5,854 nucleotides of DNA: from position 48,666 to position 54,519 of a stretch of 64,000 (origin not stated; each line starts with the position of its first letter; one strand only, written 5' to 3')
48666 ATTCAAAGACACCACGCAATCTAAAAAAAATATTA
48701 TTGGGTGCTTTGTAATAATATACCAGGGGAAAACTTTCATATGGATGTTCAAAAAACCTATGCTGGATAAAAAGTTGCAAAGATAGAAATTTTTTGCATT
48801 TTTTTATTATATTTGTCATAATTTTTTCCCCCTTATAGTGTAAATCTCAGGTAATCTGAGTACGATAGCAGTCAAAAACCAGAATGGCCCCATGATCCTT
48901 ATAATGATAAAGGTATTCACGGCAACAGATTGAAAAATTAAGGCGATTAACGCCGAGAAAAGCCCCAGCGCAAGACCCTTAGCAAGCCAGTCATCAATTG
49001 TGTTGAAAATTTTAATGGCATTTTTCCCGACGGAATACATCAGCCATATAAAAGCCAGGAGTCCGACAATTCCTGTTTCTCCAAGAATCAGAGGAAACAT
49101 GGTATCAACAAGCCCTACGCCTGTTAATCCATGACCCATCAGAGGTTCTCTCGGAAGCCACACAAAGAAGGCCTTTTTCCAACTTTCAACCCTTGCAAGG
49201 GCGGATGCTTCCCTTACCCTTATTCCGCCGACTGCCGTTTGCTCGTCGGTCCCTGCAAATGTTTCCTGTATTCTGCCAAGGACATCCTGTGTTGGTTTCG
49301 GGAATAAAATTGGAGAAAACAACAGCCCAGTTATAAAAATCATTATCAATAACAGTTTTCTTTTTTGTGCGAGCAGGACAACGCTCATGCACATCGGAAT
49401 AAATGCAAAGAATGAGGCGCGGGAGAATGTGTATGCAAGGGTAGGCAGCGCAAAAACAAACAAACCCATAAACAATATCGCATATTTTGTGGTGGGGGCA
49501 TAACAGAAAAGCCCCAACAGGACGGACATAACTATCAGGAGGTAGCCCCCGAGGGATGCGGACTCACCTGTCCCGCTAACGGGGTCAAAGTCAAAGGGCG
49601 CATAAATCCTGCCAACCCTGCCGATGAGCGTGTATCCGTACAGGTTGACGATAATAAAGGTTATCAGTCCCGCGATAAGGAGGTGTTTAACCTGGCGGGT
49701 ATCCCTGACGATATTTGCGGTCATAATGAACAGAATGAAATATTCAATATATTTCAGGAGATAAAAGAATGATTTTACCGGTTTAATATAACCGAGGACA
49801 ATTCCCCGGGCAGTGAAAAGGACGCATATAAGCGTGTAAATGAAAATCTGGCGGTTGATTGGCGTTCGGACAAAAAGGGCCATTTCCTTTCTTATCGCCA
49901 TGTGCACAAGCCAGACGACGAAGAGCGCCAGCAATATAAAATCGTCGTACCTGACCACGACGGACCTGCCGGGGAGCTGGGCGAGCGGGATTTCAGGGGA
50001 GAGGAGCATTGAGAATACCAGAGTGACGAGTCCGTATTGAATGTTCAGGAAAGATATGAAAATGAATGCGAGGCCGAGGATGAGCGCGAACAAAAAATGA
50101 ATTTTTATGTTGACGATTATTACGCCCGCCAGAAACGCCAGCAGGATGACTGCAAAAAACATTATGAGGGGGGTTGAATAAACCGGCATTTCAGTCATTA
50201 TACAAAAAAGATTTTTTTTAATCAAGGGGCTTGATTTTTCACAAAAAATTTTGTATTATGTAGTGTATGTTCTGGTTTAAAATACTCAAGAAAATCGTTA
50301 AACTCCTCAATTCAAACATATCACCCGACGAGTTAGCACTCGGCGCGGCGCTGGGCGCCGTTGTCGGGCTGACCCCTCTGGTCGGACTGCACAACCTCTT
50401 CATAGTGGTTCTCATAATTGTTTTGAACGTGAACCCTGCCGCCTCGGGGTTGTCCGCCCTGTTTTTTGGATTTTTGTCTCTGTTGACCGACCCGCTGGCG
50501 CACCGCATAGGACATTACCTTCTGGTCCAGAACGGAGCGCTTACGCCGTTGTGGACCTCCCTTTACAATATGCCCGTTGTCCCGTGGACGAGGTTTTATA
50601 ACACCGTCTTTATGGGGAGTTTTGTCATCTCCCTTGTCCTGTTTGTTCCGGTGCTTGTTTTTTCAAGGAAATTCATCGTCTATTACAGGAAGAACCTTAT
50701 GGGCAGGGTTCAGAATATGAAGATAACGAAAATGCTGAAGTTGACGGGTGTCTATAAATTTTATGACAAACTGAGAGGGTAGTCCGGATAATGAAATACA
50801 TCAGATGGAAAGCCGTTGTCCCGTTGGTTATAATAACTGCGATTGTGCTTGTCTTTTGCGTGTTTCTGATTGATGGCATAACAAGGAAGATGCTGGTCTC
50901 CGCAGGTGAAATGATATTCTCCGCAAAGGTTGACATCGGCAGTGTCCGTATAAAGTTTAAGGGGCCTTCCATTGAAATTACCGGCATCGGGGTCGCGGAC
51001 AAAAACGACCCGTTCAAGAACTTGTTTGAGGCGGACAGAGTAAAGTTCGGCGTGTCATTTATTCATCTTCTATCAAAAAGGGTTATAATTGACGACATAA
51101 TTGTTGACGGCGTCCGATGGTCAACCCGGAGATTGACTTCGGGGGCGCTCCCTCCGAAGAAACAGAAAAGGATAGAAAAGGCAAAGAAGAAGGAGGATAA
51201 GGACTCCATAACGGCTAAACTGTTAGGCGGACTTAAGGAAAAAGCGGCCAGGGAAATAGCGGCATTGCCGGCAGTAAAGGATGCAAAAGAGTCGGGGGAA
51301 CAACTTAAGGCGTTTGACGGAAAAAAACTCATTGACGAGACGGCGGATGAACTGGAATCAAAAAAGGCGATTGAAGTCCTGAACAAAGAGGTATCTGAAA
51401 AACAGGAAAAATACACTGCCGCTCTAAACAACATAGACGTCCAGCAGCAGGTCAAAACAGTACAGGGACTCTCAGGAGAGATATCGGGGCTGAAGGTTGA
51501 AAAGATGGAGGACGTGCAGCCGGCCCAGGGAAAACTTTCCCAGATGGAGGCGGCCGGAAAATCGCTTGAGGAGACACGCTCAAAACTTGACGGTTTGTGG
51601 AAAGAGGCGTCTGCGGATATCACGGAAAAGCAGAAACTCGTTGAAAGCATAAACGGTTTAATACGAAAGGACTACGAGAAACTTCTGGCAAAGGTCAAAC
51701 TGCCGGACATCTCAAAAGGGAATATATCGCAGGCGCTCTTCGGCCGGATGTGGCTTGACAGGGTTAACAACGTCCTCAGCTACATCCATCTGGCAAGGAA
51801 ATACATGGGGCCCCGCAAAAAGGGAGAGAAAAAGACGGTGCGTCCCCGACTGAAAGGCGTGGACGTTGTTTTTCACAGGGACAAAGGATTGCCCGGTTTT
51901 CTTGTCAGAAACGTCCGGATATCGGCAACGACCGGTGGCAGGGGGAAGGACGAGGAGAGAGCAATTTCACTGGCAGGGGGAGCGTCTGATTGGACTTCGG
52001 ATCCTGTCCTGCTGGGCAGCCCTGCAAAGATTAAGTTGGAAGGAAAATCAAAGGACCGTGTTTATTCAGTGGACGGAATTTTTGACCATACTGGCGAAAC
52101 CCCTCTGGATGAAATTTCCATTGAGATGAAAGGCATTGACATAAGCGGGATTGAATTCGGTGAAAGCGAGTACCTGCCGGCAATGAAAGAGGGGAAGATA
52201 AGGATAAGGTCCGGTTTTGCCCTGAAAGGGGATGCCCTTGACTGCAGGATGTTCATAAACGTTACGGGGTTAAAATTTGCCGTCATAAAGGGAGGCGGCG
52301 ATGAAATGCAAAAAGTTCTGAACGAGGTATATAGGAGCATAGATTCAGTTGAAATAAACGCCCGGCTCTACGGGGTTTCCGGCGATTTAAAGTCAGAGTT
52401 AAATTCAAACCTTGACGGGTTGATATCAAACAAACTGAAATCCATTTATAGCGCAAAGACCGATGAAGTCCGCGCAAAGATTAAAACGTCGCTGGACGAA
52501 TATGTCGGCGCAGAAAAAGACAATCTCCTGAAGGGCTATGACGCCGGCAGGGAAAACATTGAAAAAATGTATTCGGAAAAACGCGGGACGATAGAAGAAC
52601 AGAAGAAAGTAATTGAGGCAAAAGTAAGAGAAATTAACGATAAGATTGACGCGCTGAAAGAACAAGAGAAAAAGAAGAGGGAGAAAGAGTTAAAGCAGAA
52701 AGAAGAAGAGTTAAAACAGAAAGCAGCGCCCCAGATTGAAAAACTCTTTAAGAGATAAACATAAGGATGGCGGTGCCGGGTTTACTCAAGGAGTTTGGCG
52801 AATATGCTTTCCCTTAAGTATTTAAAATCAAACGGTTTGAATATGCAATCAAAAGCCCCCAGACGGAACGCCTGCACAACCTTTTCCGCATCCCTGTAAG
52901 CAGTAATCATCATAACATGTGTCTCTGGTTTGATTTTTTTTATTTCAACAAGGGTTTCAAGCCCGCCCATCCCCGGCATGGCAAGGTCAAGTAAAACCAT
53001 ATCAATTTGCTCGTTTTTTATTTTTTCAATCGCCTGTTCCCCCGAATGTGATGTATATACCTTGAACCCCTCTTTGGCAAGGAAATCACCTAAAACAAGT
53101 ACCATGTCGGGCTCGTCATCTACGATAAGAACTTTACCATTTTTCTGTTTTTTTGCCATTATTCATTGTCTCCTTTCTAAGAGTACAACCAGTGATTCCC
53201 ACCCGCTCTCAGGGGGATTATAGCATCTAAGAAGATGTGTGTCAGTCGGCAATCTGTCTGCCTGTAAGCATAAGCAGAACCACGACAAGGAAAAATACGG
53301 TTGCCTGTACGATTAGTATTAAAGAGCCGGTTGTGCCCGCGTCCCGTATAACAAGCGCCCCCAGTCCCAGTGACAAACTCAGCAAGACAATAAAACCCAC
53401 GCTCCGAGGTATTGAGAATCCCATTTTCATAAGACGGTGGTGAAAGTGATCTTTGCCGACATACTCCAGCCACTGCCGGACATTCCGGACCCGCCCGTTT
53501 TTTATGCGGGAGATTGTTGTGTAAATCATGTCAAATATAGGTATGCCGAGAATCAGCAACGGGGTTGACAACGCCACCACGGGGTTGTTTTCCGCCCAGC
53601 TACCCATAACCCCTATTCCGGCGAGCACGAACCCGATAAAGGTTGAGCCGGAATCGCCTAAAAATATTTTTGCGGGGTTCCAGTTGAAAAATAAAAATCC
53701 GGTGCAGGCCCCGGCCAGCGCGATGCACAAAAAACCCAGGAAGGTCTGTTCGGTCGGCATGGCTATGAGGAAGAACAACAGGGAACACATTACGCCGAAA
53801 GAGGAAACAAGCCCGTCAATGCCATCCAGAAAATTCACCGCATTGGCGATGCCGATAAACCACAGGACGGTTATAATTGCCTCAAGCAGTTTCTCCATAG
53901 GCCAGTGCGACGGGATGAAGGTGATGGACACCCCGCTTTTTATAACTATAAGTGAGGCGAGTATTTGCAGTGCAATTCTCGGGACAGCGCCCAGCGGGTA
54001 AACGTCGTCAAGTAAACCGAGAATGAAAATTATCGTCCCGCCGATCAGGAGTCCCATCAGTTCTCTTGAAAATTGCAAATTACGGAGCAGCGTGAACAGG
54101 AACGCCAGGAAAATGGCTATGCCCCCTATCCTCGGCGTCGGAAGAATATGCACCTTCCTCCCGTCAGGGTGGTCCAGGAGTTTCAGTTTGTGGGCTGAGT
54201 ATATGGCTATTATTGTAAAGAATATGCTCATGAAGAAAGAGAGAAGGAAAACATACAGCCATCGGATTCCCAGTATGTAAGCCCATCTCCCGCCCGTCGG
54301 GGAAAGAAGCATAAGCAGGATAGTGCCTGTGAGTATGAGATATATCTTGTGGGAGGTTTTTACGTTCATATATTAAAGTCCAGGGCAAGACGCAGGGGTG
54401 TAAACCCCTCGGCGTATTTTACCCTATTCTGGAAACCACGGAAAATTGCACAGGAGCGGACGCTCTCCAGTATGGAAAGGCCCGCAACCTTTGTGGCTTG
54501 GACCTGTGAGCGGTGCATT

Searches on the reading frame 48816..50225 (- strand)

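Call 10: search_protein_families(library=pfam, proteins=[window:48816-50225:-], max_evalue=0.001)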
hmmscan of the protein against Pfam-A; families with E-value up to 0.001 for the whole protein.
window:48816-50225:- (469 aa): 1 family
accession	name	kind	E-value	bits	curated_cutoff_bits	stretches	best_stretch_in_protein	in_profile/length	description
PF04932.20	Wzy_C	-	3.7e-08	33.7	31.7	1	255-366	2-104/149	O-Antigen ligase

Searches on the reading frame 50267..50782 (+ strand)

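Call 10: search_protein_families(library=pfam, proteins=[window:50267-50782:+], max_evalue=0.001)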
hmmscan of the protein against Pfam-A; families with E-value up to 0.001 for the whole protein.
window:50267-50782:+ (171 aa): 1 family
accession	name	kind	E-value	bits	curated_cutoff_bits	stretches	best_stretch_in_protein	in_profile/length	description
PF09835.14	DUF2062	-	1.3e-10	41.9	27.4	1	10-142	8-143/147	Uncharacterized protein conserved in bacteria (DUF2062)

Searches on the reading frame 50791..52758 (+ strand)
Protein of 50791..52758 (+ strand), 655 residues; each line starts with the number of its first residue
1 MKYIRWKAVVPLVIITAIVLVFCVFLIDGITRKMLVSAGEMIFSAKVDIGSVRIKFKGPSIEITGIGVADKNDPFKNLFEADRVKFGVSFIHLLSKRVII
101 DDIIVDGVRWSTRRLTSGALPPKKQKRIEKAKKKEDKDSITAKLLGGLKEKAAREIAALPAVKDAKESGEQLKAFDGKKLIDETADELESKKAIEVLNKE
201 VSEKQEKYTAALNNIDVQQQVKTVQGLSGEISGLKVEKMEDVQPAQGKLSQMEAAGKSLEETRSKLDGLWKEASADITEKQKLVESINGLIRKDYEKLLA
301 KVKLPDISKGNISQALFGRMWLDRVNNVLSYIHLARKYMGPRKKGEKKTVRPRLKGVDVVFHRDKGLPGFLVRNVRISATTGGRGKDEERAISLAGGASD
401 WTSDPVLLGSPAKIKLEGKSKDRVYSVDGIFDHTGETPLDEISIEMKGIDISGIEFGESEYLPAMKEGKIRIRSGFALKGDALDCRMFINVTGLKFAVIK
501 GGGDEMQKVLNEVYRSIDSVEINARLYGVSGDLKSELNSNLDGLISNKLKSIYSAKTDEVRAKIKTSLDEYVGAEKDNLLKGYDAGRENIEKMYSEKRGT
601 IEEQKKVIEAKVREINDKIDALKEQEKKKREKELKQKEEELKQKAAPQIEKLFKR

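Call 10: search_protein_families(library=pfam, proteins=[window:50791-52758:+], max_evalue=0.001)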
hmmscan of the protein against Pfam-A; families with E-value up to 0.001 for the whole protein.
window:50791-52758:+ (655 aa): 2 families
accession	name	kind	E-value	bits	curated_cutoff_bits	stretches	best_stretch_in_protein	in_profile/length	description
PF05170.20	AsmA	-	8.7e-07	28.6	29.8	1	59-269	64-236/607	AsmA family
PF05359.17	DUF748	-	1.1e-06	27.5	50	1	6-120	15-127/1037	Domain of Unknown Function (DUF748)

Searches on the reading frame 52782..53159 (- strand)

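Call 10: search_protein_families(library=pfam, proteins=[window:52782-53159:-], max_evalue=0.001)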
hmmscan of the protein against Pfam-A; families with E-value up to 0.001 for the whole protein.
window:52782-53159:- (125 aa): 1 family
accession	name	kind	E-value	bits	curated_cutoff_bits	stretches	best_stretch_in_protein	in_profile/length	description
PF00072.30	Response_reg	-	3.5e-32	111.3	30.2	1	10-119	1-110/111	Response regulator receiver domain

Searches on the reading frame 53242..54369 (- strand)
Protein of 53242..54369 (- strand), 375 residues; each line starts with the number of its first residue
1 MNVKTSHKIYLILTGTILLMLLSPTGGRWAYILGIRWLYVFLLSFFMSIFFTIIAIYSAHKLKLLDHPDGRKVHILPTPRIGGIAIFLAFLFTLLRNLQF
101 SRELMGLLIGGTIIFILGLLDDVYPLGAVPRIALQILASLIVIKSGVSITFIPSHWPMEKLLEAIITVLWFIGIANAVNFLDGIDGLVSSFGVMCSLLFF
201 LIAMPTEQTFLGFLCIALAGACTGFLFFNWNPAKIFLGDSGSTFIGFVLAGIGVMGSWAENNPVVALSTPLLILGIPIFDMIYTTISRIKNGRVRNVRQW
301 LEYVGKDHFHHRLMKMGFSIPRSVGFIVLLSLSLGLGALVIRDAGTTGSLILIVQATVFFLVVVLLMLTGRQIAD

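Call 10: search_protein_families(library=pfam, proteins=[window:53242-54369:-], max_evalue=0.001)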
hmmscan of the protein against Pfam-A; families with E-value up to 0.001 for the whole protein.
window:53242-54369:- (375 aa): 1 family
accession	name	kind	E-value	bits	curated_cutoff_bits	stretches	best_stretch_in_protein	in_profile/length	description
PF00953.26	Glycos_transf_4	-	2.1e-39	135.5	27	1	105-256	2-159/160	Glycosyl transferase family 4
